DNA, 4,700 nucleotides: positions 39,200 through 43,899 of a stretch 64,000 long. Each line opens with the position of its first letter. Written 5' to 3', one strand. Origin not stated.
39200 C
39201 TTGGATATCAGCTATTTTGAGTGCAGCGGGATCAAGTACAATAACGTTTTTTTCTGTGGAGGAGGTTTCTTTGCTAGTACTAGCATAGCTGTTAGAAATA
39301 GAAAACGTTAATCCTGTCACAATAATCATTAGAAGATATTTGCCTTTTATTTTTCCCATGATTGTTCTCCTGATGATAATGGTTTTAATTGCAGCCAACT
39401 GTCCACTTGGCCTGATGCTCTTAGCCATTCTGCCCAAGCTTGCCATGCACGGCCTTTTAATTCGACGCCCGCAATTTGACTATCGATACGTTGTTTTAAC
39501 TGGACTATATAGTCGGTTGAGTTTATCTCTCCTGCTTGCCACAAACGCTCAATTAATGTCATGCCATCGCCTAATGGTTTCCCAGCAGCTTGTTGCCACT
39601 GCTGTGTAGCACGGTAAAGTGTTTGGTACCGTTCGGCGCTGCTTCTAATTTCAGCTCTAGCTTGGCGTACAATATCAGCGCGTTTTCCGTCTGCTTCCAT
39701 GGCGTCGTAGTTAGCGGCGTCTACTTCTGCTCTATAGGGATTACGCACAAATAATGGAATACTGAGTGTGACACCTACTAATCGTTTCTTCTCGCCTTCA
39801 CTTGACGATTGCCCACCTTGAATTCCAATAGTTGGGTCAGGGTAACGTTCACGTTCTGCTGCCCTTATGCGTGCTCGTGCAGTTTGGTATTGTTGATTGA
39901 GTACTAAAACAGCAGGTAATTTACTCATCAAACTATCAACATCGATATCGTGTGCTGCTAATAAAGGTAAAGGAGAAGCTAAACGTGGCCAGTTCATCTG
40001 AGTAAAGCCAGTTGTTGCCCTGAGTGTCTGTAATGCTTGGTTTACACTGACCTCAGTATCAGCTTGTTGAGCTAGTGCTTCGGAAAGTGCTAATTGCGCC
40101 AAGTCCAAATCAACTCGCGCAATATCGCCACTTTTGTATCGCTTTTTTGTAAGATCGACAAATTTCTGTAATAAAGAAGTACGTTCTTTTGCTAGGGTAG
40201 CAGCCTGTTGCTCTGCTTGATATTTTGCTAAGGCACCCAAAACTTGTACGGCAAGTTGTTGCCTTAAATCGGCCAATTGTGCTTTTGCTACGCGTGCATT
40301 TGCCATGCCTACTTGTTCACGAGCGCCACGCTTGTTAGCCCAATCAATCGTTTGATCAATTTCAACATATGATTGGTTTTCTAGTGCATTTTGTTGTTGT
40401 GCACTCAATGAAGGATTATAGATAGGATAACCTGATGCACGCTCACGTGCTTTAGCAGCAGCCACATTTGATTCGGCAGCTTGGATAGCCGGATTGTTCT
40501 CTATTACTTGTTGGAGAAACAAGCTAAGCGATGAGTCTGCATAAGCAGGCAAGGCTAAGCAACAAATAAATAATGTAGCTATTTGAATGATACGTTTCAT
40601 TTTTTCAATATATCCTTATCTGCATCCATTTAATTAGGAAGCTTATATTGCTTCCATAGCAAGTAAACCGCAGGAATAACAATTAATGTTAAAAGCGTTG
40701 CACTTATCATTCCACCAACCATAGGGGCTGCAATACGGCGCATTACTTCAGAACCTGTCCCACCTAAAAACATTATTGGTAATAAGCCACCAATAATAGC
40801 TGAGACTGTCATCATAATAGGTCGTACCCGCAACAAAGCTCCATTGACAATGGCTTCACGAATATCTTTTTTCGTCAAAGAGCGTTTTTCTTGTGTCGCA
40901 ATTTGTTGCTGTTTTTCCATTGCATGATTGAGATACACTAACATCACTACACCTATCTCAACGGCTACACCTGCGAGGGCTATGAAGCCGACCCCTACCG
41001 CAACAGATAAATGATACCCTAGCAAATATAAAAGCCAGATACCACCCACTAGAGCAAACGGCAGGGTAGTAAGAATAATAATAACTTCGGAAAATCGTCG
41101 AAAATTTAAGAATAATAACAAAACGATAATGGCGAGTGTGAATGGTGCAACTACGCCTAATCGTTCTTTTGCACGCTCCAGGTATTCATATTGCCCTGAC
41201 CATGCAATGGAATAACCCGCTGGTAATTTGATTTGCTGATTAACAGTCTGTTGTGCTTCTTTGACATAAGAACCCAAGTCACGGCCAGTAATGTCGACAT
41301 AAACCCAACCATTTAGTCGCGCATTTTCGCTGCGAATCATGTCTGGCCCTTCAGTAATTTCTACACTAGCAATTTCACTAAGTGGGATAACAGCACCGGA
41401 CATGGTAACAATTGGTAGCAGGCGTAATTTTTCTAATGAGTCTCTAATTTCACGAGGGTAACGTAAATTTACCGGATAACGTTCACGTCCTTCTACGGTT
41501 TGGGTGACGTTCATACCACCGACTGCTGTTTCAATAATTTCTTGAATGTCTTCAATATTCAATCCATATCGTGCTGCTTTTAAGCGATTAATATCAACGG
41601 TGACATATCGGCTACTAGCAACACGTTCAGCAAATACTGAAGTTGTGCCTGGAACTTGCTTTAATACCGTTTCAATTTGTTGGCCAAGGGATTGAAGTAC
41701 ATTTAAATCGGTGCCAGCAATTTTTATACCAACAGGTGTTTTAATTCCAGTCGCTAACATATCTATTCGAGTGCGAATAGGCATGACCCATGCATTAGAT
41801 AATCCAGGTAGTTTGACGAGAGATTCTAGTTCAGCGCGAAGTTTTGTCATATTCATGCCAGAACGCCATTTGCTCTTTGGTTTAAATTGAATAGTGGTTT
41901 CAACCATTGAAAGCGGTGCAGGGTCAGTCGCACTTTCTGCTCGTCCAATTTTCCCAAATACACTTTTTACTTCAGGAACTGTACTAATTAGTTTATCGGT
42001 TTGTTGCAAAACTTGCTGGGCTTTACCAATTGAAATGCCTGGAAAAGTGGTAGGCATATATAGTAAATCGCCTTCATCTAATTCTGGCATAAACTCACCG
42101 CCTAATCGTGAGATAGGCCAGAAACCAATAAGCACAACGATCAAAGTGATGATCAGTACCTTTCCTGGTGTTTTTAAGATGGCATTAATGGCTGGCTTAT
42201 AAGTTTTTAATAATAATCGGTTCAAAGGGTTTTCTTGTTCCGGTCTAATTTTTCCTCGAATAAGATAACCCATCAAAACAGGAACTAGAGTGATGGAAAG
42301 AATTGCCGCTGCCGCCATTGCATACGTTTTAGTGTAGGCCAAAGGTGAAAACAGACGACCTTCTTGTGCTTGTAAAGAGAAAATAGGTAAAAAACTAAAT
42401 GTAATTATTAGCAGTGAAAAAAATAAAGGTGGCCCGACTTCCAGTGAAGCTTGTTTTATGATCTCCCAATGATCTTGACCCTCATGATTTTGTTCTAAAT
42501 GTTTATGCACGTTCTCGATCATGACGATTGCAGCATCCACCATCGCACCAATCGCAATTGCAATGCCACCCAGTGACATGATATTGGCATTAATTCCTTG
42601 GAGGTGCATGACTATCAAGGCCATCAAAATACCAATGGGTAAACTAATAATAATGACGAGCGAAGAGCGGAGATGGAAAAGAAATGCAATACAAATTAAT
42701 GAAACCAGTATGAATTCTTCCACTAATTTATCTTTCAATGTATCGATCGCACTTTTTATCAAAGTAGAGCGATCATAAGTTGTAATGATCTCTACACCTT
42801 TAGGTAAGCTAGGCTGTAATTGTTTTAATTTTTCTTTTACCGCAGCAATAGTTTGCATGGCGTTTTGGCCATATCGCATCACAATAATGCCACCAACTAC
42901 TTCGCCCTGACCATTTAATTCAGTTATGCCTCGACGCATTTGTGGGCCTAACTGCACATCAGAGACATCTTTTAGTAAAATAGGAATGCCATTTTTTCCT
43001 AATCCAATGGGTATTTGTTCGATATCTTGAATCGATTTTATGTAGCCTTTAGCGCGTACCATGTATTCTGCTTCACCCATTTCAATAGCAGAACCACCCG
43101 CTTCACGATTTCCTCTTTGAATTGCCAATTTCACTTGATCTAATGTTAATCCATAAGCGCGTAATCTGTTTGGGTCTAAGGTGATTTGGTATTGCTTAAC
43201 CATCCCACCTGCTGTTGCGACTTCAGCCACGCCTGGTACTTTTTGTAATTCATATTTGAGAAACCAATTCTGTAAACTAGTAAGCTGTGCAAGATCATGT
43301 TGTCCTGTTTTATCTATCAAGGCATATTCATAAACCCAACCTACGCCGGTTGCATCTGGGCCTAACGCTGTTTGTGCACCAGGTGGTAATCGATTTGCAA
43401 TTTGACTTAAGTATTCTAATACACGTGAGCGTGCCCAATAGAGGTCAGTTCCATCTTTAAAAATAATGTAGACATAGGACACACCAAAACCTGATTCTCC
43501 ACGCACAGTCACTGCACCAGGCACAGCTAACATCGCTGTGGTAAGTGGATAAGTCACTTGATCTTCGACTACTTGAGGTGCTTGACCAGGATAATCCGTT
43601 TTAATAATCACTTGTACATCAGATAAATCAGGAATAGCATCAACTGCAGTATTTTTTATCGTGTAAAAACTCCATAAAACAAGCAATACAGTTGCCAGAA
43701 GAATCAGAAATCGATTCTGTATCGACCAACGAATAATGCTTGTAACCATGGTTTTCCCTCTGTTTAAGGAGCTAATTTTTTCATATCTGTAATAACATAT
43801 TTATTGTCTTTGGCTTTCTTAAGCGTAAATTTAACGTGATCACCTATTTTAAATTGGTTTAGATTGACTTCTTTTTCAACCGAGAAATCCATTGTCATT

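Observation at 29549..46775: A 17-kb heavy-metal efflux block (two HME-RND systems, a P1B ATPase, a CDF, a porin and lipoproteins) lies inside the att boundaries of a phage, with no mobility genes of its own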

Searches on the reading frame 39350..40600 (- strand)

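Call 7: search_protein_families(library=pfam, proteins=[window:39350-40600:-])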
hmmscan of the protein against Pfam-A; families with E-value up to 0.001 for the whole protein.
window:39350-40600:- (417 aa): 1 family
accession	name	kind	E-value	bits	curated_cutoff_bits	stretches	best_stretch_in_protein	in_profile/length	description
PF02321.23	OEP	-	1.2e-36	126.8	22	2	28-198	4-187/187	Outer membrane efflux protein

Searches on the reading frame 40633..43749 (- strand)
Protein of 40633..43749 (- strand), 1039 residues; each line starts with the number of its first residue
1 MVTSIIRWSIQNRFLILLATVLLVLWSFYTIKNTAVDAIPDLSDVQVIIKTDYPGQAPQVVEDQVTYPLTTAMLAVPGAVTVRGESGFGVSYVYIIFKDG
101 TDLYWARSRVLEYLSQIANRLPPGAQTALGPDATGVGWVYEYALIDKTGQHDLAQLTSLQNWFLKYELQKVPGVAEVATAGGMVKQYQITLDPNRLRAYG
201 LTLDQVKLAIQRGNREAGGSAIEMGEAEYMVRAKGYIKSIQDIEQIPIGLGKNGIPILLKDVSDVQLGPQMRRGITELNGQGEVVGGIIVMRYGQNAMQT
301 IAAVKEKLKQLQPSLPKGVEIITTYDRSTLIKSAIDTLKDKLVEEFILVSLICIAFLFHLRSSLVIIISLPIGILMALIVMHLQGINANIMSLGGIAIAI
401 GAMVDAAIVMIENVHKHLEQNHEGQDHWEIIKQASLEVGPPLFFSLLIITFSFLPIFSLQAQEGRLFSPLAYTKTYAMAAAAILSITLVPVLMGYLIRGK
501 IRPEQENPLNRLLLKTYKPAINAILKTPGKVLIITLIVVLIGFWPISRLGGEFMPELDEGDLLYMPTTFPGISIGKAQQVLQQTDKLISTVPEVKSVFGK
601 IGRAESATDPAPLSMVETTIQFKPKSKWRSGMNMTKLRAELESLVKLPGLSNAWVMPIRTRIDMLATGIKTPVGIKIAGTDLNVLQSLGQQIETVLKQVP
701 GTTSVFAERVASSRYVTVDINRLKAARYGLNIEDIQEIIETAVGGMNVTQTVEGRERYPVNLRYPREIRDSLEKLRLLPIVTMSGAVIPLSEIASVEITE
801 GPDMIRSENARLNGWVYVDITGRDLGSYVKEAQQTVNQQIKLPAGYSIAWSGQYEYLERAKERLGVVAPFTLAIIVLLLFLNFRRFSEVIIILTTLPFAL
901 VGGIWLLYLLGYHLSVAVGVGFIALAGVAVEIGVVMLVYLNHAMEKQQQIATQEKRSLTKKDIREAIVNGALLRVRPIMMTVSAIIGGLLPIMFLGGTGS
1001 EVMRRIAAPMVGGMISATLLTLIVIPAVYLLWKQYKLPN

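Call 7: search_protein_families(library=pfam, proteins=[window:40633-43749:-])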
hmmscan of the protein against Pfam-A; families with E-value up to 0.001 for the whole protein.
window:40633-43749:- (1039 aa): 2 families
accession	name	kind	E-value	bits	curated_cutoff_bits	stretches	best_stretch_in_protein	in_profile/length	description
PF00873.25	ACR_tran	-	1.5e-249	831.1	28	1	5-1031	1-1019/1021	AcrB/AcrD/AcrF family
PF03176.21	MMPL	-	4.6e-06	26.2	20.5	1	295-499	101-305/333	MMPL family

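Call 83: search_protein_families(library=ncbifam, proteins=[window:40633-43749:-], max_evalue=0.00001)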
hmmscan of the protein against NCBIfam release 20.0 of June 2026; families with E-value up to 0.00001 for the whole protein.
window:40633-43749:- (1039 aa): 13 families
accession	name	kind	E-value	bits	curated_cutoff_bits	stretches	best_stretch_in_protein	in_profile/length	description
TIGR00914.1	2A0601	subfamily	0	1287.5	701.45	1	1-1032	1-1035/1051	CusA/CzcA family heavy metal efflux RND transporter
NF033617.1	RND_permease_2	subfamily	3.4e-144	482.1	1250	1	8-1032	3-1007/1009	multidrug efflux RND transporter permease subunit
NF000282.2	RND_permease_1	subfamily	2.7e-121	406.3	1250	1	20-1031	15-1026/1029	multidrug efflux RND transporter permease subunit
TIGR00915.1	2A0602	subfamily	1.5e-106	357.5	940.35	1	20-1033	16-1029/1050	efflux RND transporter permease subunit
NF007905.0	PRK10614.1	equivalog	4.2e-83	279.6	1774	1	17-1035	15-1011/1025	multidrug efflux RND transporter permease subunit MdtC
NF007133.0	PRK09579.1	equivalog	1.7e-80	270.9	1763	1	10-1032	8-1002/1017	multidrug efflux RND transporter permease subunit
NF007798.0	PRK10503.1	equivalog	2.8e-77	260.3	1584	1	23-1034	30-1024/1040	MdtB/MuxB family multidrug efflux RND transporter permease subunit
NF007131.0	PRK09577.1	equivalog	4.1e-72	243.3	1768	1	8-1031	4-1021/1045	multidrug efflux RND transporter permease subunit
NF007842.1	PRK10555.1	equivalog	7.1e-70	236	1854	1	18-1033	14-1027/1036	multidrug efflux RND transporter permease AcrD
NF000037.1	RND_perm_OqxB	exception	1.5e-65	221.7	2200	2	13-499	11-501/1050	multidrug efflux RND transporter permease subunit OqxB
NF011706.2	PRK15127.1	equivalog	1.2e-63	215.5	2150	1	19-1031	15-1028/1049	multidrug efflux RND transporter permease subunit AcrB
TIGR00921.1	2A067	subfamily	1e-10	40.3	351.9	0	344-457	590-698/733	hydrophobe/amphiphile efflux-3 (HAE3) family transporter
TIGR03480.1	HpnN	hypoth_equivalog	1.6e-06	26.4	751.85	1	296-549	226-469/862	hopanoid biosynthesis associated RND transporter like protein HpnN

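Call 91: find_related_loci(query=window:40633-43749:-, collection=viral_contigs, flank=10000)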
Query window:40633-43749:- (1039 aa) in viral_contigs; peptide patterns used: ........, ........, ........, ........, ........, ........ (x = any residue, [..] = any of these).
6 stretches matched a pattern, but none encodes a relative of the query by tblastn (E <= 1e-3).

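Call 93: find_related_loci(query=A2, collection=viral_contigs, flank=10000)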
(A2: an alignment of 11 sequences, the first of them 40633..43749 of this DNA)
Query A2 (1039 aa) in viral_contigs; peptide patterns used: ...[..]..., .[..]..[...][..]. (x = any residue, [..] = any of these).
288 stretches matched a pattern; 4 encode a relative of the query (tblastn E <= 1e-3); 4 distinct loci.
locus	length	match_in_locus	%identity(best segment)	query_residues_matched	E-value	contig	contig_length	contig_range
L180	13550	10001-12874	65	81-1037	0e+0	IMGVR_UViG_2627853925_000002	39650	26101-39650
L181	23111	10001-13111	56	1-1039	0e+0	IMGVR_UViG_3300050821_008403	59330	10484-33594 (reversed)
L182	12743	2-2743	55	122-1037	0e+0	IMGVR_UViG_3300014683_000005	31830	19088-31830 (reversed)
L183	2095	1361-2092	60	404-1038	1e-90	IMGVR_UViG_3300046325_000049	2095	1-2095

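Call 96: search_protein_families(library=pfam, proteins=[L181:569-1618:+, L181:1901-2929:+, L181:4325-5494:+, L181:6603-7265:-, L181:8562-10001:+, L181:13653-14909:+, L181:14909-15634:+, L181:15624-16310:+, L181:19499-20431:+, L180:2024-6904:+])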
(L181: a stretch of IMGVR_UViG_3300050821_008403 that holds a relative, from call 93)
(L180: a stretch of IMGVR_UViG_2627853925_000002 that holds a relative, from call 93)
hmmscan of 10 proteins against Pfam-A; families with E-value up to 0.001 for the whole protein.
L181:569-1618:+ (350 aa): 0 families

L181:1901-2929:+ (343 aa): 1 family
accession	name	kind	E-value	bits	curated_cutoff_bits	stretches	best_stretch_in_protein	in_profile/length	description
PF02195.25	ParB_N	-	1e-09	38.7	26.3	1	4-100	3-94/95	ParB N-terminal domain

L181:4325-5494:+ (390 aa): 1 family
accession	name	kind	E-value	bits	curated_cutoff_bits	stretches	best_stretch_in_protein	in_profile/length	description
PF00589.27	Phage_integrase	-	1.5e-16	61.1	27.1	1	207-352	27-171/172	Phage integrase family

L181:6603-7265:- (221 aa): 0 families

L181:8562-10001:+ (480 aa): 4 families
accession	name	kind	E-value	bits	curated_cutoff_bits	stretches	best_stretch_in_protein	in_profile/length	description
PF16576.10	HlyD_D23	-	2.8e-62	210.2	30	1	187-387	4-214/214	Barrel-sandwich domain of CusB or HlyD membrane-fusion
PF13437.12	HlyD_3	-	2.5e-20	73.6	22.2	1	286-383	4-105/106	HlyD family secretion protein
PF13533.13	Biotin_lipoyl_2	-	0.00012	22.3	29.8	0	218-234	15-31/32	Biotin-lipoyl like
PF00529.27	CusB_dom_1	-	0.00089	19.9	26.5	0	401-454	16-89/89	Cation efflux system protein CusB domain 1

L181:13653-14909:+ (419 aa): 2 families
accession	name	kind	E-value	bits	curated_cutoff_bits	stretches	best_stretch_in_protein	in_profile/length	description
PF01507.26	PAPS_reduct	-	1.6e-12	48.2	22.5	1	70-269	2-164/175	Phosphoadenosine phosphosulfate reductase domain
PF11922.13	DUF3440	-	1.7e-06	28.4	25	1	276-360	5-91/182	Domain of unknown function (DUF3440)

L181:14909-15634:+ (242 aa): 0 families

L181:15624-16310:+ (229 aa): 1 family
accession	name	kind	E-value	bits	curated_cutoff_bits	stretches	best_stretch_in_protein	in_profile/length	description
PF01555.25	N6_N4_Mtase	-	3.4e-05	24.3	26.7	0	168-203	181-216/221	DNA methylase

L181:19499-20431:+ (311 aa): 0 families

L180:2024-6904:+ (1627 aa): 4 families
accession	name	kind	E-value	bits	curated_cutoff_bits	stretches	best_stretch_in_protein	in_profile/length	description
PF24168.1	PB4_spike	-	1.8e-11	44.1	27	1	1345-1425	217-298/315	Straight fiber protein PB4 spike domain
PF24489.1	Ig_J_second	-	2.6e-09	37.5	27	1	559-659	2-105/105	Tip attachment protein J second Ig-like domain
PF24421.1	Ig_J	-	1.8e-05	25.2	29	1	463-557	5-104/104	Tip attachment protein J, Ig-like domain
PF00041.27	fn3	-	0.0005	20.7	25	0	613-641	50-78/84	Fibronectin type III domain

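Call 98: search_protein_families(library=pfam, proteins=[L180:400-1005:+, L180:1017-1607:+, L180:6919-8313:+, L180:8978-9919:+, L180:12975-13550:+])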
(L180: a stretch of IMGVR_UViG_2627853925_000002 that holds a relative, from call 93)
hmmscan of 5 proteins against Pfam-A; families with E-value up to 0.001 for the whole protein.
L180:400-1005:+ (202 aa): 0 families

L180:1017-1607:+ (197 aa): 0 families

L180:6919-8313:+ (465 aa): 1 family
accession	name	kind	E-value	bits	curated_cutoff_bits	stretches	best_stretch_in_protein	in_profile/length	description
PF03781.23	FGE-sulfatase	-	0.00069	19.8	23.3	0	284-334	141-190/255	Sulfatase-modifying factor enzyme 1-like domain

L180:8978-9919:+ (314 aa): 0 families

L180:12975-13550:+ (191 aa): 0 families
